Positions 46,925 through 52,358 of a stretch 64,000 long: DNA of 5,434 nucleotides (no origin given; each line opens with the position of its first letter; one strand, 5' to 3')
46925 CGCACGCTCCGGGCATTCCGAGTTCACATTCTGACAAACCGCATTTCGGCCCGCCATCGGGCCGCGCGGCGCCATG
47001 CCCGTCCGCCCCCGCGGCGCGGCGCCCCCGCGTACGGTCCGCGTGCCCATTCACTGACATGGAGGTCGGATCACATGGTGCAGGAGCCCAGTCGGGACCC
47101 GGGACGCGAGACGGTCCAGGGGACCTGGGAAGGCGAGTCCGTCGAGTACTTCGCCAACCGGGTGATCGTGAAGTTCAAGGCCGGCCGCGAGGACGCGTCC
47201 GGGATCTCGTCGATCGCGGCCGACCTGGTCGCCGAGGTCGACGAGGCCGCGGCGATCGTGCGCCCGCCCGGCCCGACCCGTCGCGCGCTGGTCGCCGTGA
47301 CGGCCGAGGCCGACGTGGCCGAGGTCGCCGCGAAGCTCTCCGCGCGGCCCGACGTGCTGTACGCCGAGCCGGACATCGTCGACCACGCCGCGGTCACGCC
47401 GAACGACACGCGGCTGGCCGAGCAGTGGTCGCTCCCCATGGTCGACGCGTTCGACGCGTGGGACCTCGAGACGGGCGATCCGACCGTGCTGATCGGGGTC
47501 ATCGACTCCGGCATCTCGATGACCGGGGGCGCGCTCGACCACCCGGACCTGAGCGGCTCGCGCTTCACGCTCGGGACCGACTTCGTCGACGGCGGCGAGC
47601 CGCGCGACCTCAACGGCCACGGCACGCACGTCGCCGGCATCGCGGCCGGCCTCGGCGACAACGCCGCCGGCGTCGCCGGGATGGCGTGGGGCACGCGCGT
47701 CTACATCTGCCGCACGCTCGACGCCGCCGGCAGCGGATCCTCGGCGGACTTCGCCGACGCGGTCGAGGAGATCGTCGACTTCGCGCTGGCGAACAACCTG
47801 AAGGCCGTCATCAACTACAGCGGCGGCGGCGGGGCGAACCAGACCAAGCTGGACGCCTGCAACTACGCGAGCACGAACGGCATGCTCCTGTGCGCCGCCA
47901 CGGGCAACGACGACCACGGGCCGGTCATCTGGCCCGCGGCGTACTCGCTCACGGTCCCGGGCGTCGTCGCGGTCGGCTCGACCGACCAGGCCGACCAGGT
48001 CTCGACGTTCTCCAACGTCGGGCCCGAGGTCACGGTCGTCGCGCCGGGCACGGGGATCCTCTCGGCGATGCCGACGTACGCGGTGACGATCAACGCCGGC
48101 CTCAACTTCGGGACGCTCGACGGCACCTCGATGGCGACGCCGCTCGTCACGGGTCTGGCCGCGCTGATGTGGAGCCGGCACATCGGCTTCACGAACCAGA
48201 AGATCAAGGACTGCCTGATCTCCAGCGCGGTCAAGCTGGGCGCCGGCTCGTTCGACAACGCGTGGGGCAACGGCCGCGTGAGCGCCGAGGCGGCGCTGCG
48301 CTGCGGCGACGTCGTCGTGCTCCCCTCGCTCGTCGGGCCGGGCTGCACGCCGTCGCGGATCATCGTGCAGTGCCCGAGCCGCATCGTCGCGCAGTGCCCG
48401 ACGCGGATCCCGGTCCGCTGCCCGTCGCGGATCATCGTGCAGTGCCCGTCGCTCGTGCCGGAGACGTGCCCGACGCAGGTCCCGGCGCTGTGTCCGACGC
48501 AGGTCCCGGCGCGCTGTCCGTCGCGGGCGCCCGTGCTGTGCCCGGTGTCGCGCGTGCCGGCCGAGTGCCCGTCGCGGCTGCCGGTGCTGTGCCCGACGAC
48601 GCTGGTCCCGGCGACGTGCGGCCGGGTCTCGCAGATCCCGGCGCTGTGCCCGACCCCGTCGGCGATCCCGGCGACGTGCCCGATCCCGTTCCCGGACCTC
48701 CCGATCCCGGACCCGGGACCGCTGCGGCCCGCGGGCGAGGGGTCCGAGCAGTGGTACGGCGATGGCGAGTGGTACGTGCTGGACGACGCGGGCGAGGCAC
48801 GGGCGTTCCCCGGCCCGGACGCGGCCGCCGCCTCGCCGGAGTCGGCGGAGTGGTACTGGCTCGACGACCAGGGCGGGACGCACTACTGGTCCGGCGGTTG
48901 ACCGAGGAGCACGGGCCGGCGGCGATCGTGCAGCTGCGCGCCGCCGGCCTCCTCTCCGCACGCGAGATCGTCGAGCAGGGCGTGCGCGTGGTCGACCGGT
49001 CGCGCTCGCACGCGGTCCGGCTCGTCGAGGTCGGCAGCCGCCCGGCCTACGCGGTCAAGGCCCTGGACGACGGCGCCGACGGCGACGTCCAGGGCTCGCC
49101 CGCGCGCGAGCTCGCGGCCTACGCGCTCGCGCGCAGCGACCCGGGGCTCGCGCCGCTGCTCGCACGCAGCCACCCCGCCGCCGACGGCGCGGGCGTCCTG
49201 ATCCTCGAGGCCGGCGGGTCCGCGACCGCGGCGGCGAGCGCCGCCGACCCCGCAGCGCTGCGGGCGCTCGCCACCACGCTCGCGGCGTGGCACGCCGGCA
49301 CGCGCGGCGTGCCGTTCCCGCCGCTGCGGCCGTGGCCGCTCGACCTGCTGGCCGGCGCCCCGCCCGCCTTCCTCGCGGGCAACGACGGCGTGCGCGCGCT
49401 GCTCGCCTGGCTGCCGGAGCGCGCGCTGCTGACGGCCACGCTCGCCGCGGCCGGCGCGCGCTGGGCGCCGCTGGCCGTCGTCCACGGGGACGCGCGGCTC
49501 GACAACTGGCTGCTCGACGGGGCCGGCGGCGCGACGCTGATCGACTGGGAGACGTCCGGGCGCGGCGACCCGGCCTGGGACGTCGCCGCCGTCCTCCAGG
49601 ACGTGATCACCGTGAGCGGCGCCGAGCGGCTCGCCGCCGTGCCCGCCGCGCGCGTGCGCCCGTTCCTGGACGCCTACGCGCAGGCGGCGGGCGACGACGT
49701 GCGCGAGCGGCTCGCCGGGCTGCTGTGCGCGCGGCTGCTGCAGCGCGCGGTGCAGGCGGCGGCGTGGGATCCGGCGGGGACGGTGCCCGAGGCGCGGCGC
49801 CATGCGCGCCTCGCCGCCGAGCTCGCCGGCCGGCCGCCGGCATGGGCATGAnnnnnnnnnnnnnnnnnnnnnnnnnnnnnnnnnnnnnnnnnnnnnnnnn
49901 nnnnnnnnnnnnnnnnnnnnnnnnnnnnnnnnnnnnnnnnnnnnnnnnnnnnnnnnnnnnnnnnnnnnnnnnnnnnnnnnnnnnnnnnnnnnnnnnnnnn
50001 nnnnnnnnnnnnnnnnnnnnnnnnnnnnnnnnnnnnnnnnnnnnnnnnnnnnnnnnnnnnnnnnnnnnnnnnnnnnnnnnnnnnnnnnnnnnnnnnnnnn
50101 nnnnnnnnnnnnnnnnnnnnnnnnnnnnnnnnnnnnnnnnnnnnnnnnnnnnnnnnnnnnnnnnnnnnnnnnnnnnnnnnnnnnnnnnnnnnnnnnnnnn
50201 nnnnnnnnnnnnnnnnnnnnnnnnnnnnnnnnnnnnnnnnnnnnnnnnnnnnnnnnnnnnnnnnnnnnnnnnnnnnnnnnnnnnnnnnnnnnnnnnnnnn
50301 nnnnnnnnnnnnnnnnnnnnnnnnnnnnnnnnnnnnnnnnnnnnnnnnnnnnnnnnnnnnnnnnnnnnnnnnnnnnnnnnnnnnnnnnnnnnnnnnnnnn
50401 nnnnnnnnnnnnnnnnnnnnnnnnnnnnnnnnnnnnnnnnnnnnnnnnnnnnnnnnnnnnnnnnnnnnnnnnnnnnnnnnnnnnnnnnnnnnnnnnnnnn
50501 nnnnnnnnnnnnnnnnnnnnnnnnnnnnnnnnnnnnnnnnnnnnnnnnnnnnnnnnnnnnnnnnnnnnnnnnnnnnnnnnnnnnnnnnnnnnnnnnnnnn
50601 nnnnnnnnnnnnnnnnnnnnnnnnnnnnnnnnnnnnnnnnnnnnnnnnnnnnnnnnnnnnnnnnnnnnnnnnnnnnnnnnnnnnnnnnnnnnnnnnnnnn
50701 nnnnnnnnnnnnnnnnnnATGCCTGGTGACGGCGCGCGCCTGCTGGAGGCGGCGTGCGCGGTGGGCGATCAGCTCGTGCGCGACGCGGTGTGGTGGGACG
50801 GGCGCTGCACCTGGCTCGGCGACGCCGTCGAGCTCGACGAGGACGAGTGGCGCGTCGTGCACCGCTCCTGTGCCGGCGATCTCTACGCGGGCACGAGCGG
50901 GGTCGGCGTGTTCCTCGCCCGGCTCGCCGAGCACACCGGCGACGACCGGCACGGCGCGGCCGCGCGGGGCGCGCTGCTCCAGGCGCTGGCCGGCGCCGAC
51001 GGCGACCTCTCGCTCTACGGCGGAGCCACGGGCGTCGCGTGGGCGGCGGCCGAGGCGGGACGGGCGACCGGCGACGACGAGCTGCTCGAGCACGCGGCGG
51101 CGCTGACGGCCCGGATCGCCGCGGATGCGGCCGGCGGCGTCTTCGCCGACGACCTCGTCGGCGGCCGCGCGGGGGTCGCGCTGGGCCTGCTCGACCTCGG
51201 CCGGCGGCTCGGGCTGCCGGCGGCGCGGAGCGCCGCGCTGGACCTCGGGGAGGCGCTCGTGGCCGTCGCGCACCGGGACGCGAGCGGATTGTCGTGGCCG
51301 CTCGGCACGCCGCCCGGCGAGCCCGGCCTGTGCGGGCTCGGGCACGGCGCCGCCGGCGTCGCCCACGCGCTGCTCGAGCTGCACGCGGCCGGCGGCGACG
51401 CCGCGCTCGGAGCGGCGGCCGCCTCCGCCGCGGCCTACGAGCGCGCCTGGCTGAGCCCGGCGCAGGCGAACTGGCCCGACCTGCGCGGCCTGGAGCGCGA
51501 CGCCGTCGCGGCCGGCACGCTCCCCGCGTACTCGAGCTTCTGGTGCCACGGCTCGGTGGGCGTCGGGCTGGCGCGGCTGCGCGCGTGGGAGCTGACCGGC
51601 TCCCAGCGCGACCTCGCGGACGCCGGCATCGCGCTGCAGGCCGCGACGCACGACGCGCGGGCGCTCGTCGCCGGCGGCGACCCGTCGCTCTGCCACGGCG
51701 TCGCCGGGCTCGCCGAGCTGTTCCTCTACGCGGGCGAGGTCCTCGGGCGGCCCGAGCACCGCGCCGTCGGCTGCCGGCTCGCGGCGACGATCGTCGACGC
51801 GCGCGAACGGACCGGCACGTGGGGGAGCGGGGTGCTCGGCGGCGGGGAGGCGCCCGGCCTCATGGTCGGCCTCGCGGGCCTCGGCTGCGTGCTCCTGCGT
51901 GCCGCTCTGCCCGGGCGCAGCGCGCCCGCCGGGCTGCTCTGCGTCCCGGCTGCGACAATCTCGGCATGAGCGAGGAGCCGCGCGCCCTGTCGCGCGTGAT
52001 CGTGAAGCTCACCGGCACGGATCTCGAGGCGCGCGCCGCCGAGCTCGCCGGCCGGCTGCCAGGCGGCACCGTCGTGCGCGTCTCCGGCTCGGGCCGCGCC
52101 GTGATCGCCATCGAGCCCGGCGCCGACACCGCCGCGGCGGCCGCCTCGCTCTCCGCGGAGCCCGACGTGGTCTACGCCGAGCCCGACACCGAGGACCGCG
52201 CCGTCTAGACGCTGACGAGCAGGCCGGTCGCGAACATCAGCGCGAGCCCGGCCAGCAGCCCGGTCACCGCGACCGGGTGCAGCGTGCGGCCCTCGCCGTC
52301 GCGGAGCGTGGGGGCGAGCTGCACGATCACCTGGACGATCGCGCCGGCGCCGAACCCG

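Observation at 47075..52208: Split lanthionine-synthetase operon led by a large S8 protease instead of a small precursor gene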

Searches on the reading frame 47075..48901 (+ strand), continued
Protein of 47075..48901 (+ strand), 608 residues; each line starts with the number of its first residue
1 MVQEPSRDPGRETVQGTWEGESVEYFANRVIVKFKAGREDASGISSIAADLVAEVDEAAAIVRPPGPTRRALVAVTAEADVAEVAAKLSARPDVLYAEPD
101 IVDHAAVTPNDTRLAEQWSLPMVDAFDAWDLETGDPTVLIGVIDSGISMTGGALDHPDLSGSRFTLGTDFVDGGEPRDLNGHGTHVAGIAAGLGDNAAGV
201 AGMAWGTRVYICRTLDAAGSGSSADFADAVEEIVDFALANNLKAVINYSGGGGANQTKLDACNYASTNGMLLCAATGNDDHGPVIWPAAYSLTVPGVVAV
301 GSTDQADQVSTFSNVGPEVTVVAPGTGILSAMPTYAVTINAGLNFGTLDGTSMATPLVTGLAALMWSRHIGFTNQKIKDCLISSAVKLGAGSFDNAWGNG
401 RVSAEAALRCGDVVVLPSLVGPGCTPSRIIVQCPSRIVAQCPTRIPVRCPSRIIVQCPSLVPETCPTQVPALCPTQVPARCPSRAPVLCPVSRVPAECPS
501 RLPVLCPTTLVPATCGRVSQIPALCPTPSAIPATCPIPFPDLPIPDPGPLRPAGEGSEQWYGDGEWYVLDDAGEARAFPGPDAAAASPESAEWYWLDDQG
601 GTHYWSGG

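Call 105: search_solved_structures(query=window:47075-48901:+, max_evalue=1e-20)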
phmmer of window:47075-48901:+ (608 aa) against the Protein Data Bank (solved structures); distinct sequences matched with E-value up to 1e-20: 95 (the best 60 are shown).
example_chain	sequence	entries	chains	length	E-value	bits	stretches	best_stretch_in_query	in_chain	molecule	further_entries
1dbi_A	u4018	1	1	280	3.8e-42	148.1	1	108-393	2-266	AK.1 SERINE PROTEASE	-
1thm_A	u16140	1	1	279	2e-34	122.6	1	108-408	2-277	THERMITASE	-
1tec_E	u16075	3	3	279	2.6e-34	122.2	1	108-408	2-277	THERMITASE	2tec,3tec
1sbi_A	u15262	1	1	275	1.6e-33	119.6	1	137-407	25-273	SUBTILISIN 8397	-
1s01_A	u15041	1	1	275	2.1e-33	119.2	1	137-407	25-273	Subtilisin BPN'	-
1sbh_A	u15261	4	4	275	1.5e-32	116.4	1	137-407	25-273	SUBTILISIN 8397+1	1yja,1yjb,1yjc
1aqn_A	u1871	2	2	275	2.5e-32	115.7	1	138-407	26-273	SUBTILISIN 8324 | SUBTILISIN BPN'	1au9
1ak9_A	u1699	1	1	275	2.9e-32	115.5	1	138-407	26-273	SUBTILISIN 8321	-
1s02_A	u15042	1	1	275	3.1e-32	115.3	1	137-408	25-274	SUBTILISIN BPN'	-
1sbt_A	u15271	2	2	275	3.3e-32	115.3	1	137-407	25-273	SUBTILISIN BPN' | SUBTILISIN NOVO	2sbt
1lw6_E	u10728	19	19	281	3.5e-32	115.2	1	137-408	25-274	SUBTILISIN BPN' | Subtilisin BPN' precursor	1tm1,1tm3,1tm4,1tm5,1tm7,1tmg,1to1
1q5p_A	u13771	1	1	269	3.6e-32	115.1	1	118-409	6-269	Serine protease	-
2sni_E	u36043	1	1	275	5.9e-32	114.4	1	137-407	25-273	SUBTILISIN NOVO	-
1sbn_E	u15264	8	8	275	6e-32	114.4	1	137-407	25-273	SUBTILISIN NOVO BPN' | SUBTILISIN BPN'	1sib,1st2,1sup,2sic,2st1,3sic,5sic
1c9m_A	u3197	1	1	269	6.5e-32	114.3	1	118-409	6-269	SERINE PROTEASE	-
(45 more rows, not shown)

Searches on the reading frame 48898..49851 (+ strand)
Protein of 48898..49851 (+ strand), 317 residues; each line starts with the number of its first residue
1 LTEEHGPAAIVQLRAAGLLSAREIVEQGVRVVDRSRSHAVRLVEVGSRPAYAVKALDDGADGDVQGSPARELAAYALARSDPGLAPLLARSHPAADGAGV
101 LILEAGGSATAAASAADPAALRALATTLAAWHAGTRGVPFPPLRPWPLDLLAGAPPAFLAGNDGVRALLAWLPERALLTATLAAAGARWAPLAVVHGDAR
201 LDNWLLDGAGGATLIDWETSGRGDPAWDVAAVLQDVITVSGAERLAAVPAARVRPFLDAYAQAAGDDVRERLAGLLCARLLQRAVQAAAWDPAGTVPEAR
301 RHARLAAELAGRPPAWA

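Call 3: search_protein_families(library=pfam, proteins=[window:48898-49851:+], max_evalue=0.01)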
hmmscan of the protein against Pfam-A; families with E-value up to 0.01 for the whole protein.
window:48898-49851:+ (317 aa): 1 family
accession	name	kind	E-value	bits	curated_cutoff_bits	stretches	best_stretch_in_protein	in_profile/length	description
PF01636.29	APH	-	5.5e-16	59.5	23.2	1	63-274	32-238/239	Phosphotransferase enzyme family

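Call 4: search_protein_families(library=ncbifam, proteins=[window:48898-49851:+], max_evalue=0.01)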
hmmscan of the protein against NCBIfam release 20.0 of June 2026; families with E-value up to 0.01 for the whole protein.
window:48898-49851:+ (317 aa): 8 families
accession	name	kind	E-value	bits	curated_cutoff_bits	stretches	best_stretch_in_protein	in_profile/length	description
NF038156.1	lant_syn_V_LxmK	equivalog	3.4e-07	29.7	315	1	187-233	186-231/347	class V lanthionine synthetase subunit LxmK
TIGR02721.1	ycfN_thiK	equivalog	2.8e-06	26.7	299.45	1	188-235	142-188/256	thiamine kinase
NF033068.1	APH_3p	equivalog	2e-05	24.2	205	1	179-267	162-242/255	APH(3') family aminoglycoside O-phosphotransferase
NF046102.1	CellCycRegCcrZ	equivalog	3e-05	23.6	400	1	193-238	154-199/260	cell cycle regulator CcrZ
TIGR00938.1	thrB_alt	equivalog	0.00021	20.7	255.9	1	187-270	182-261/307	homoserine kinase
NF003558.0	PRK05231.1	equivalog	0.00037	19.6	271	1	182-263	177-255/322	homoserine kinase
NF007620.0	PRK10271.1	equivalog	0.001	18.8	206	1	167-234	141-204/274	thiamine kinase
NF041256.1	GntI_guanitoxin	equivalog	0.006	15.9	357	1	188-243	169-225/282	guanitoxin biosynthesis pre-guanitoxin N-oxide kinase GntI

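Call 58: search_protein_families(library=padloc, proteins=[window:48898-49851:+], max_evalue=0.01)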
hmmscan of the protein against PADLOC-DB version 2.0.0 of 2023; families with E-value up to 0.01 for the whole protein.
window:48898-49851:+ (317 aa): 0 families

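Call 95: search_solved_structures(query=window:48898-49851:+, max_evalue=0.001)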
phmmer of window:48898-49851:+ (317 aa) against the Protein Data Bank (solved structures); distinct sequences matched with E-value up to 0.001: 0.

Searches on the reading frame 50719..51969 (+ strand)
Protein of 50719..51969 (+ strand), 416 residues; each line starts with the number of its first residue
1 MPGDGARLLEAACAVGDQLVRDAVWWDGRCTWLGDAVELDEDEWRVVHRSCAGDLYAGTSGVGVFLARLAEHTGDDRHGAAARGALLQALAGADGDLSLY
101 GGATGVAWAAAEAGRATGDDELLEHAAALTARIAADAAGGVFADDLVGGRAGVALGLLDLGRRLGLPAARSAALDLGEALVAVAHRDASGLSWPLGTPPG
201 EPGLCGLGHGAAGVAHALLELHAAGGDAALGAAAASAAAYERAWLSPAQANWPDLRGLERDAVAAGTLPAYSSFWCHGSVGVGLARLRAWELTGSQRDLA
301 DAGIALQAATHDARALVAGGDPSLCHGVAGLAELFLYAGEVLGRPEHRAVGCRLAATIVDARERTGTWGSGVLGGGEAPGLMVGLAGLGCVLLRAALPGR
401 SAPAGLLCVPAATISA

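Call 3: search_protein_families(library=pfam, proteins=[window:50719-51969:+], max_evalue=0.01)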
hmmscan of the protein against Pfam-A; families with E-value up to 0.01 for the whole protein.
window:50719-51969:+ (416 aa): 1 family
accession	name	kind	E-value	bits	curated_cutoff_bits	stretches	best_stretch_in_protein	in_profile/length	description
PF05147.19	LANC_like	-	8.4e-49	166.5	23.2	1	54-400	6-342/350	Lanthionine synthetase C-like protein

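Call 4: search_protein_families(library=ncbifam, proteins=[window:50719-51969:+], max_evalue=0.01)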
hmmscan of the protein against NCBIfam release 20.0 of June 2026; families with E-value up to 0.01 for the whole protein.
window:50719-51969:+ (416 aa): 3 families
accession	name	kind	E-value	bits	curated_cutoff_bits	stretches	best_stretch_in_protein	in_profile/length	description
TIGR03897.1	lanti_2_LanM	subfamily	5.3e-67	226.4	304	1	6-396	547-930/932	type 2 lanthipeptide synthetase LanM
NF038150.1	lanthi_synth_IV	equivalog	1.5e-36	126.1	650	2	98-398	557-846/851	class IV lanthionine synthetase LanL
NF038151.1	lanthi_synth_III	equivalog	1.5e-18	66.6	575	2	96-348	563-790/833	class III lanthionine synthetase LanKC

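Call 58: search_protein_families(library=padloc, proteins=[window:50719-51969:+], max_evalue=0.01)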
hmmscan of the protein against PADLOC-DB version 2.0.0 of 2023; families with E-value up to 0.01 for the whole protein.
window:50719-51969:+ (416 aa): 0 families

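Call 93: search_solved_structures(query=window:50719-51969:+, max_evalue=0.00001)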
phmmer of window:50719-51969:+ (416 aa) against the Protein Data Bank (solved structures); distinct sequences matched with E-value up to 0.00001: 2.
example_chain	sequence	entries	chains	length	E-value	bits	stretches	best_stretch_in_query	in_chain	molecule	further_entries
6st5_A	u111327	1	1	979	8.6e-09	38.2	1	50-403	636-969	LicM2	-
3t33_A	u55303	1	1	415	5.1e-08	35.7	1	55-396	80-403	G protein coupled receptor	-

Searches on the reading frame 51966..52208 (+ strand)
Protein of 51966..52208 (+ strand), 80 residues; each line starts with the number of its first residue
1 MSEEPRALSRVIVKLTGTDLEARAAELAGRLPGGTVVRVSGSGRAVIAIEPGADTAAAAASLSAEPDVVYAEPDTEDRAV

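Call 3: search_protein_families(library=pfam, proteins=[window:51966-52208:+], max_evalue=0.01)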
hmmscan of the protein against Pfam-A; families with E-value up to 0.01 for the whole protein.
window:51966-52208:+ (80 aa): 1 family
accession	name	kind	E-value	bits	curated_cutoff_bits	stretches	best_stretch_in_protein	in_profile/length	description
PF22148.1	Fervidolysin_NPro-like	-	8.4e-08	32.9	21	1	11-74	20-81/81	Fervidolysin N-terminal prodomain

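Call 4: search_protein_families(library=ncbifam, proteins=[window:51966-52208:+], max_evalue=0.01)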
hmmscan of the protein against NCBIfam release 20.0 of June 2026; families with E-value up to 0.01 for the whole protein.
window:51966-52208:+ (80 aa): 0 families

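Call 58: search_protein_families(library=padloc, proteins=[window:51966-52208:+], max_evalue=0.01)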
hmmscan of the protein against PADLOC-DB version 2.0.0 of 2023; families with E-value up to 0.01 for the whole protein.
window:51966-52208:+ (80 aa): 0 families
